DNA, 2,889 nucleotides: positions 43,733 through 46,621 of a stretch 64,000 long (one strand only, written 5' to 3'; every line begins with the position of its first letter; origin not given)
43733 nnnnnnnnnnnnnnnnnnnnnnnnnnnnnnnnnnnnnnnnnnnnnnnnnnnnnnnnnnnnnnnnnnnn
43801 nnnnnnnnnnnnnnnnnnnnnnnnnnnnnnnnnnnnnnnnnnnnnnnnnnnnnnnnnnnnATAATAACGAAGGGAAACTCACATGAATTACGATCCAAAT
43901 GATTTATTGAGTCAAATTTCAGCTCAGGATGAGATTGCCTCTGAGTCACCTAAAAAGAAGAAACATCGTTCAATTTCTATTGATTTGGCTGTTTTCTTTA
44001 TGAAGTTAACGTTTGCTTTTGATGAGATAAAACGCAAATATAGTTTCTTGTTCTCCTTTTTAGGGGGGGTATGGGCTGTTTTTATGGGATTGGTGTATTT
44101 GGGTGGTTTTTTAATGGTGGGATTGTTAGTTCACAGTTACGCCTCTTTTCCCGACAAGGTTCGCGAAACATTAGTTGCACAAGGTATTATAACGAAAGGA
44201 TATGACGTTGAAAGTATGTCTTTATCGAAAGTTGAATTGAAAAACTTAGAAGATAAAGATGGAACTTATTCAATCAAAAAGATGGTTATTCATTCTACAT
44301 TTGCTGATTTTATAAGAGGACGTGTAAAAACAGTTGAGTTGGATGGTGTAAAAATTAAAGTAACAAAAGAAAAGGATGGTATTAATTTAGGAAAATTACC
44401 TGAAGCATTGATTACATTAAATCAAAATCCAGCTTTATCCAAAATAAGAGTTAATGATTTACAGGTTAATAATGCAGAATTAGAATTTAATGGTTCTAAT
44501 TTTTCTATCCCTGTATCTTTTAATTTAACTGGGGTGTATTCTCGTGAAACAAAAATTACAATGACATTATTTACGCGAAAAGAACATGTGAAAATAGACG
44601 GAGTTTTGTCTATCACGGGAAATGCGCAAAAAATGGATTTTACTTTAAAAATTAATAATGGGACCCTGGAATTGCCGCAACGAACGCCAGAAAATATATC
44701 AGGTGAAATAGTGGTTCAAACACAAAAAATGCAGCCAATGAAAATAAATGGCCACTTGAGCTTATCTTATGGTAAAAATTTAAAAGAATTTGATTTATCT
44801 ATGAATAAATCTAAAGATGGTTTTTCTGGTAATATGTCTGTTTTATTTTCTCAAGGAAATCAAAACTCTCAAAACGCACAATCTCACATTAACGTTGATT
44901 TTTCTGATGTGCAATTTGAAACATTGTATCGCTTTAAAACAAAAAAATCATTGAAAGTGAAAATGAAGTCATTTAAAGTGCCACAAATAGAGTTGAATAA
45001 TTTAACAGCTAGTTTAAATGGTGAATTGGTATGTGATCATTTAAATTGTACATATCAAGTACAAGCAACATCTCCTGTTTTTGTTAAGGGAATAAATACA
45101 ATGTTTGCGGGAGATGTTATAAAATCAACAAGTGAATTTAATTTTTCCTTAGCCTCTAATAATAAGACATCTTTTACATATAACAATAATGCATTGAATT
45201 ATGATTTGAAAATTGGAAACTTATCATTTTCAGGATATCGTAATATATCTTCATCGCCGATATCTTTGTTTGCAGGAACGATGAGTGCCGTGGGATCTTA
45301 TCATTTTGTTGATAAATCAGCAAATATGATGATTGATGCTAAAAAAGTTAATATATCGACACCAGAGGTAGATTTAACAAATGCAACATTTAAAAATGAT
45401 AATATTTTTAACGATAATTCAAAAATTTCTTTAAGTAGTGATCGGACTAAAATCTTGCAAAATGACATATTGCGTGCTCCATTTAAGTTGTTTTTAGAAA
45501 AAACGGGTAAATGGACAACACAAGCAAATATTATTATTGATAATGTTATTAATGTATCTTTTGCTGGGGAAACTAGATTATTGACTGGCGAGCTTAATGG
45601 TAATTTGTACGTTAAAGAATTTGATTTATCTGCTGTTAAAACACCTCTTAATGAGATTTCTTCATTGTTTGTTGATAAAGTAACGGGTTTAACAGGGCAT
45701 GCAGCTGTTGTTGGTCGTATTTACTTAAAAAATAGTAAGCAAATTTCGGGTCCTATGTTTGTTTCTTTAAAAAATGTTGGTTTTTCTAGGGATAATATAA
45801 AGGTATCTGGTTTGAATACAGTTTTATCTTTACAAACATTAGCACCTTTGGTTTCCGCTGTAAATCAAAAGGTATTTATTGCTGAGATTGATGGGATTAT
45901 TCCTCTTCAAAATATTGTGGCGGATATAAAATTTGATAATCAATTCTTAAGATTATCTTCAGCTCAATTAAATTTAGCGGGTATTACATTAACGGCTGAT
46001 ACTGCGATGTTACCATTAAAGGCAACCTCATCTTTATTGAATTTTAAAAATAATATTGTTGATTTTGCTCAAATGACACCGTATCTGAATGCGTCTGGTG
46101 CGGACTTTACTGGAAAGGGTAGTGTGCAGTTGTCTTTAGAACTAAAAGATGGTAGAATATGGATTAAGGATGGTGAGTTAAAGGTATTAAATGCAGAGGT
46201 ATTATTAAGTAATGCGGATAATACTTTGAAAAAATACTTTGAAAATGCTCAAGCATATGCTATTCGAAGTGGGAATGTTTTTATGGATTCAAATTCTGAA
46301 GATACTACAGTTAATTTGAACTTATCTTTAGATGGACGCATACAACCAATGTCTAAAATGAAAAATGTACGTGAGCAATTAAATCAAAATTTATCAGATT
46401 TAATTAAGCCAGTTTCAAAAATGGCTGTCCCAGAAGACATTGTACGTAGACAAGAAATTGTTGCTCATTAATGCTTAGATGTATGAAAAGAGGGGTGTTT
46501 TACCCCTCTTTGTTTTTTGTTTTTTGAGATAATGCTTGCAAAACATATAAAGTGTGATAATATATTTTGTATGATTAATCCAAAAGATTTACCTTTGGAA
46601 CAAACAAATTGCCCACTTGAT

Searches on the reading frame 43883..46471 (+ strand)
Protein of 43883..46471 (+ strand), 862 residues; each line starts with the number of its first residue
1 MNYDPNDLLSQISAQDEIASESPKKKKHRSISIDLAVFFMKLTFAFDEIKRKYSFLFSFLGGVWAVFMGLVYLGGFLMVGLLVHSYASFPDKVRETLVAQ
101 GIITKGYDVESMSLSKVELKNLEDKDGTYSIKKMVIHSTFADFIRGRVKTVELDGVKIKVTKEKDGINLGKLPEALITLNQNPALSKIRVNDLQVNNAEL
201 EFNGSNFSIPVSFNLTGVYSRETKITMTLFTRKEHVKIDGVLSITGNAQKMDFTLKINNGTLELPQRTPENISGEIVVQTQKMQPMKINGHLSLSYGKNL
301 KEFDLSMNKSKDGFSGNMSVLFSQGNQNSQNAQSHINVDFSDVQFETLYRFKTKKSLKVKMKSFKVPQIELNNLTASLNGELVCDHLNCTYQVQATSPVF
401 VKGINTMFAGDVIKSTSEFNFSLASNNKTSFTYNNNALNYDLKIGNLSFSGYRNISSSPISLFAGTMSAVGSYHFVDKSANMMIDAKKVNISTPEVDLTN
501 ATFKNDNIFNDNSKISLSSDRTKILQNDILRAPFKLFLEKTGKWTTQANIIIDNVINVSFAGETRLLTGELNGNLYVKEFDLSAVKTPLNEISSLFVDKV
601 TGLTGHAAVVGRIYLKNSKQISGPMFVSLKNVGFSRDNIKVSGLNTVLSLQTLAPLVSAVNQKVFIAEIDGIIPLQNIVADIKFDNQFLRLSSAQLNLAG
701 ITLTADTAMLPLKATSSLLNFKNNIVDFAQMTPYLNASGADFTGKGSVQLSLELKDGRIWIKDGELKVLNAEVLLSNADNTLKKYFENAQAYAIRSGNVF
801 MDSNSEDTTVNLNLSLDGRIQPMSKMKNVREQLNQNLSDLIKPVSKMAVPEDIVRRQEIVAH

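Call 17: find_encoding_contigs(protein=window:43883-46471:+, flank=10000, max_places=2)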
Protein window:43883-46471:+ (862 aa): 9 contigs read that carry it; 2 places shown.
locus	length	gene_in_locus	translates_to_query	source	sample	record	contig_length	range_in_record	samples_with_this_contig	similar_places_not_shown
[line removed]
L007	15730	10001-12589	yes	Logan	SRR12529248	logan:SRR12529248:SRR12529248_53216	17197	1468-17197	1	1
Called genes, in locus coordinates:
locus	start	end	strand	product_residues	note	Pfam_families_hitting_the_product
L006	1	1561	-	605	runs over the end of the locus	PF17297:PEPCK_N, PF00821:PEPCK_GTP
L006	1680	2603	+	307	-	-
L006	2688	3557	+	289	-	-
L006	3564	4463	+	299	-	-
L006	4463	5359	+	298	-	-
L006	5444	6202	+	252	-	PF12895:ANAPC3 (faint), PF13512:TPR_18, PF13525:YfiO, PF07719:TPR_2 (faint), PF13428:TPR_14 (faint), PF13432:TPR_16 (faint), PF14559:TPR_19 (faint), PF13174:TPR_6 (weak)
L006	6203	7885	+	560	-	PF02463:SMC_N, PF13175:AAA_15 (faint), PF13476:AAA_23, PF13304:AAA_21 (faint)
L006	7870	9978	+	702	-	PF22745:Nlig-Ia, PF01653:DNA_ligase_aden, PF03120:OB_DNA_ligase, PF03119:DNA_ligase_ZBD, PF12826:HHH_2, PF00533:BRCT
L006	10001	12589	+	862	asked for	PF11739:YdbH-like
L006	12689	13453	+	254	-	-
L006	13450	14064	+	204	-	PF00702:Hydrolase, PF12710:HAD (faint), PF13419:HAD_2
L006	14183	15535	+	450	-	PF00209:SNF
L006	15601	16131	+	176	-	-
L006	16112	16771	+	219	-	-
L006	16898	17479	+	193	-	-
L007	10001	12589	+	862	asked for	PF11739:YdbH-like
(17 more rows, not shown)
